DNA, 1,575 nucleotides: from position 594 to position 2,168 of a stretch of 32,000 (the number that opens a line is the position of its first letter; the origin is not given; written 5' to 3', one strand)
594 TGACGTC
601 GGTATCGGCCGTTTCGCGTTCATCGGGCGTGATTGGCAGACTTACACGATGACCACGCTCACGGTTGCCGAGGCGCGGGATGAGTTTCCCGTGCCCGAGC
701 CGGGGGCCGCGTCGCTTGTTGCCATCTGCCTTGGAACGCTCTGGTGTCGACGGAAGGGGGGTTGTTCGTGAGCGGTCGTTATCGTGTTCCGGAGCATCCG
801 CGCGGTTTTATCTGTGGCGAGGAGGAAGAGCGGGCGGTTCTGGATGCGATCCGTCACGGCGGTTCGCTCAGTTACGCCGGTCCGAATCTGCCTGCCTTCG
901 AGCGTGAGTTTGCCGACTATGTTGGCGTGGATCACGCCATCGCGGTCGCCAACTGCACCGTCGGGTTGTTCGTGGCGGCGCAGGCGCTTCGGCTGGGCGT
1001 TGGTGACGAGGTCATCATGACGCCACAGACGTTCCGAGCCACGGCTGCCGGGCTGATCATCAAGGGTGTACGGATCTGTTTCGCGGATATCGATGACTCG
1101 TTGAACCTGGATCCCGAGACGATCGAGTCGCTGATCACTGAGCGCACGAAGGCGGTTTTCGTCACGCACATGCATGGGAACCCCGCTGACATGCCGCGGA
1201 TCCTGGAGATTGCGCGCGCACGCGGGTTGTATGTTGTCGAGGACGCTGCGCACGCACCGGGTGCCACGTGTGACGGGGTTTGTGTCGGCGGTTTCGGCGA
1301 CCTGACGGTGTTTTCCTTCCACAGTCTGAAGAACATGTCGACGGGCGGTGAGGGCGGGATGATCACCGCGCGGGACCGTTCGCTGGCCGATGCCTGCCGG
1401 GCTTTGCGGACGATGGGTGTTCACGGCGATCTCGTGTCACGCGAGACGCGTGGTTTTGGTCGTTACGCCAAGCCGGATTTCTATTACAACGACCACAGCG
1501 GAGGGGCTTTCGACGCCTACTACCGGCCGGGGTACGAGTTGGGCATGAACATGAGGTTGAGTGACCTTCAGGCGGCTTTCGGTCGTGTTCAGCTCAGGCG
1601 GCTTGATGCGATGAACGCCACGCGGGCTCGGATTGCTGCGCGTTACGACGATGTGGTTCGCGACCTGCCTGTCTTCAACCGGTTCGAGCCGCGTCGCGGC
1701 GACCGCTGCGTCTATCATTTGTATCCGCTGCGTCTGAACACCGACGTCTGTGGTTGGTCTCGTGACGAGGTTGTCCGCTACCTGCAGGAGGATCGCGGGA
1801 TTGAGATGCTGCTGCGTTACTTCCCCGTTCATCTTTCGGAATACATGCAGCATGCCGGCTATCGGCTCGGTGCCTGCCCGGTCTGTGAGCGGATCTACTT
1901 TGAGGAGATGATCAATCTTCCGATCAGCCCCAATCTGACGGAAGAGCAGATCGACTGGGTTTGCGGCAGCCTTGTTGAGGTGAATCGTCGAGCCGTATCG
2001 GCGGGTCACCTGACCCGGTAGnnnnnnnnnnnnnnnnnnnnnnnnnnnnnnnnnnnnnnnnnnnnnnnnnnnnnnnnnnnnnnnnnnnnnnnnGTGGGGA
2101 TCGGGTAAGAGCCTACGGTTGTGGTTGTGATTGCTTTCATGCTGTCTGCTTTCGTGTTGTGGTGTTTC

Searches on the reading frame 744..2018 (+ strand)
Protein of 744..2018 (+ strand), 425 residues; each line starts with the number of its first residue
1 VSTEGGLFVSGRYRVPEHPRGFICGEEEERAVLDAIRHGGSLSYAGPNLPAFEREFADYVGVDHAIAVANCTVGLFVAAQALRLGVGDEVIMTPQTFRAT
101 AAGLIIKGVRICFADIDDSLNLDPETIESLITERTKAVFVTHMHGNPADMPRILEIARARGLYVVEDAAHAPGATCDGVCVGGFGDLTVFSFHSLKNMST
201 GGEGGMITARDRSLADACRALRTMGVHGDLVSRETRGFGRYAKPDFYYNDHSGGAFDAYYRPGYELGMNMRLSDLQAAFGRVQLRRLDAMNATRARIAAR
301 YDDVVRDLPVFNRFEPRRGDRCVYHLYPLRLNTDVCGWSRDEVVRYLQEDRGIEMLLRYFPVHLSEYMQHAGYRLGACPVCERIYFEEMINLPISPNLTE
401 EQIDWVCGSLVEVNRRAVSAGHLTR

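Call 35: find_encoding_contigs(protein=window:744-2018:+, flank=10000, max_places=4)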
Protein window:744-2018:+ (425 aa): no gene with exactly this product is on record in the collection.

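Call 36: find_encoding_contigs(protein=window:744-2018:+, flank=10000, max_places=4)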
Protein seq(425 aa) (425 aa): no gene with exactly this product is on record in the collection.

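Call 76: search_protein_families(library=pfam, proteins=[window:744-2018:+], max_evalue=0.001)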
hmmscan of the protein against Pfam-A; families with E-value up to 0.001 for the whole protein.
window:744-2018:+ (425 aa): 5 families
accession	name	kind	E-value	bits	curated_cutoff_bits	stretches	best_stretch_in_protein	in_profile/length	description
PF01041.23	DegT_DnrJ_EryC1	-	5.1e-100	335.6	19.8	1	26-410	4-359/360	DegT/DnrJ/EryC1/StrS aminotransferase family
PF00155.27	Aminotran_1_2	-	1.3e-08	34.9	19.7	1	35-175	29-193/361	Aminotransferase class I and II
PF00266.25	Aminotran_5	-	2.2e-08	33.9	21.5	1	65-171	64-179/371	Aminotransferase class-V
PF01053.26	Cys_Met_Meta_PP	-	7.9e-06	25.1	27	1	47-181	52-187/381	Cys/Met metabolism PLP-dependent enzyme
PF01212.27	Beta_elim_lyase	-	0.00072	19.4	27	0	47-170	32-171/288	Beta-eliminating lyase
